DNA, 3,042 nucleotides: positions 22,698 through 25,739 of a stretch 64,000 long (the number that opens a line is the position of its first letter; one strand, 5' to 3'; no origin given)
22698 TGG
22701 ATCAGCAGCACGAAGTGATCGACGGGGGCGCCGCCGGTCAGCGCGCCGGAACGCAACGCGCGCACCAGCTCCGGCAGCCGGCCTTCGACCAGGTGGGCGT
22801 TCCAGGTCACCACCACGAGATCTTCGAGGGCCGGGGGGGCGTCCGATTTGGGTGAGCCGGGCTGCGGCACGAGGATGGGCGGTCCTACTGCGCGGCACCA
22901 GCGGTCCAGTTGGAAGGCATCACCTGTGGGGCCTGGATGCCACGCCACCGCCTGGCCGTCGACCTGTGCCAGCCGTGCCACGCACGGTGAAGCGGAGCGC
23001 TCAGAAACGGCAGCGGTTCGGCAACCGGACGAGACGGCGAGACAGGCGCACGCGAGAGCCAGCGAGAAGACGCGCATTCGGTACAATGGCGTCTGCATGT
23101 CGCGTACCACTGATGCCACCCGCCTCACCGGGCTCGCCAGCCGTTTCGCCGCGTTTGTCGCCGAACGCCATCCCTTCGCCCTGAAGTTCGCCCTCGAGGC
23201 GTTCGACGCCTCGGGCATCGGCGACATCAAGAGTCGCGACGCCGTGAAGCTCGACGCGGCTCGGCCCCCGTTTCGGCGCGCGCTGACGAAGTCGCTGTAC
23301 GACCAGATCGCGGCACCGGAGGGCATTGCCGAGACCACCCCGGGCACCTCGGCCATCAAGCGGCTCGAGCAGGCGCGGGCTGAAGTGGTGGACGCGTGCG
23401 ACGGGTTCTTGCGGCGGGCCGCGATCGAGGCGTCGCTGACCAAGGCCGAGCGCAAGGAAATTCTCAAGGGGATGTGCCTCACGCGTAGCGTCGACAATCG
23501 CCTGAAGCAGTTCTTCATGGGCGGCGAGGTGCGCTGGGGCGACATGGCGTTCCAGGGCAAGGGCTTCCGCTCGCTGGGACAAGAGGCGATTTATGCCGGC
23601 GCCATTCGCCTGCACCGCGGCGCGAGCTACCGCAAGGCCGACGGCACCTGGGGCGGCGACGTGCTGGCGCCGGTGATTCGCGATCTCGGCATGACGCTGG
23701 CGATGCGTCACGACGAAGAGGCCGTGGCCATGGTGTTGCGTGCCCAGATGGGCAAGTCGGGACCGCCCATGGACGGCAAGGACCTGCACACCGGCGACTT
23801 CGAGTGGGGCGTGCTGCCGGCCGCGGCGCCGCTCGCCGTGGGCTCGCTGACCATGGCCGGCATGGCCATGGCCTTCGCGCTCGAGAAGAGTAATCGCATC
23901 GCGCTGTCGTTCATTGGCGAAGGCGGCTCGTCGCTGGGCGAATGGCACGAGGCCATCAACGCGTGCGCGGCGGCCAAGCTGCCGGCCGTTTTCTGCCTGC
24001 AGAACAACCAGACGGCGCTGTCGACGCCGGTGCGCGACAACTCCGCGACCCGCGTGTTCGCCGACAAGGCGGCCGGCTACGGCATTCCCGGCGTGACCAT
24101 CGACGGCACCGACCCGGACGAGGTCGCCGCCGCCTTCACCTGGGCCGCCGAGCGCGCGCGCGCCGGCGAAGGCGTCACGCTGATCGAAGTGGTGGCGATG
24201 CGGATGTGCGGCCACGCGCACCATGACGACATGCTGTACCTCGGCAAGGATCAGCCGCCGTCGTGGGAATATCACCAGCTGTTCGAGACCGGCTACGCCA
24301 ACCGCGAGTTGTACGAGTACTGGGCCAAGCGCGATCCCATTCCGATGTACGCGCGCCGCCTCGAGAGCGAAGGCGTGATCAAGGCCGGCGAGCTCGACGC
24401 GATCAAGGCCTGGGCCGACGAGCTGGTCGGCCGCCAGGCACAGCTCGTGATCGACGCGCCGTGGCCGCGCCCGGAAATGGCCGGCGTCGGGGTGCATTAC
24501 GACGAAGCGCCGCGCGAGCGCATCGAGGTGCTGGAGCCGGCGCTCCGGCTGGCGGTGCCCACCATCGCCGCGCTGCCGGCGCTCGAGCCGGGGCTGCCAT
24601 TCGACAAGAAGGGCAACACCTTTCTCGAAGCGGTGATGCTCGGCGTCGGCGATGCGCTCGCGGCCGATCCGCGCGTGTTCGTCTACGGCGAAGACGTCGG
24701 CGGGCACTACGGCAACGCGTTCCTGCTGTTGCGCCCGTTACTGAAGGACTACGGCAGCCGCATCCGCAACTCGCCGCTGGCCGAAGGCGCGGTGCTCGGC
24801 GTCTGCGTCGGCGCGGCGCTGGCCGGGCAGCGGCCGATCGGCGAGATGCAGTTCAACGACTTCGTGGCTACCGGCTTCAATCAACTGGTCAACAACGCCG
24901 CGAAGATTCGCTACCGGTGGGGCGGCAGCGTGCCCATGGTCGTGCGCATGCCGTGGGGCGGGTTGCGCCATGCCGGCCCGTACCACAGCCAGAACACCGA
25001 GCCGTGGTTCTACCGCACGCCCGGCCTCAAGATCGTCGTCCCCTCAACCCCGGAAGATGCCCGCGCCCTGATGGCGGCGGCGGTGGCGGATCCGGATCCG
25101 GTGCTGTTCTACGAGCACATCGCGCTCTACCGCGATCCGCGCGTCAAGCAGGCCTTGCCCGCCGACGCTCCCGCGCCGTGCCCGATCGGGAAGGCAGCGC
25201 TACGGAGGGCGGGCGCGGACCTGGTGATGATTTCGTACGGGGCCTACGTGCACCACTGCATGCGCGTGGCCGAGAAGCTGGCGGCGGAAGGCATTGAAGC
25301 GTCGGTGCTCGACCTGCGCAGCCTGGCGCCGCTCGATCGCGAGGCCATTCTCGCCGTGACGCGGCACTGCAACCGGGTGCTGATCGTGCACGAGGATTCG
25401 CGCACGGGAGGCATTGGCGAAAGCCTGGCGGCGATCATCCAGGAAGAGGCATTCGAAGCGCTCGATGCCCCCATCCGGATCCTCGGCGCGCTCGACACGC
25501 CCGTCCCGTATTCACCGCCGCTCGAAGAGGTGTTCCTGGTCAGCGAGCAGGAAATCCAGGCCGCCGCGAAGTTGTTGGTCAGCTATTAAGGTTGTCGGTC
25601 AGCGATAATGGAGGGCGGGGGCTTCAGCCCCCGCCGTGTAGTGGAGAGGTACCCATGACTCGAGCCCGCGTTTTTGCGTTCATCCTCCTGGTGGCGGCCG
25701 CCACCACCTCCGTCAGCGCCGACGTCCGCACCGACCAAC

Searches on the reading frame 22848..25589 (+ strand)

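Call 66: search_protein_families(library=pfam, proteins=[window:22848-25589:+], max_evalue=0.00001)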
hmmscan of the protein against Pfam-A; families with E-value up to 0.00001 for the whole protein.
window:22848-25589:+ (913 aa): 3 families
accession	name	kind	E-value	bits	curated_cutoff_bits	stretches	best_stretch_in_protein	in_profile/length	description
PF00676.26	E1_dh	-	2e-44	152.2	22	1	270-542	46-299/300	Dehydrogenase E1 component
PF02780.25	Transketolase_C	-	3.1e-35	121.2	25.9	1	781-903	1-124/124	Transketolase, C-terminal domain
PF02779.29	Transket_pyr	-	7.4e-27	94.5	27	1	594-762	7-173/174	Transketolase, pyrimidine binding domain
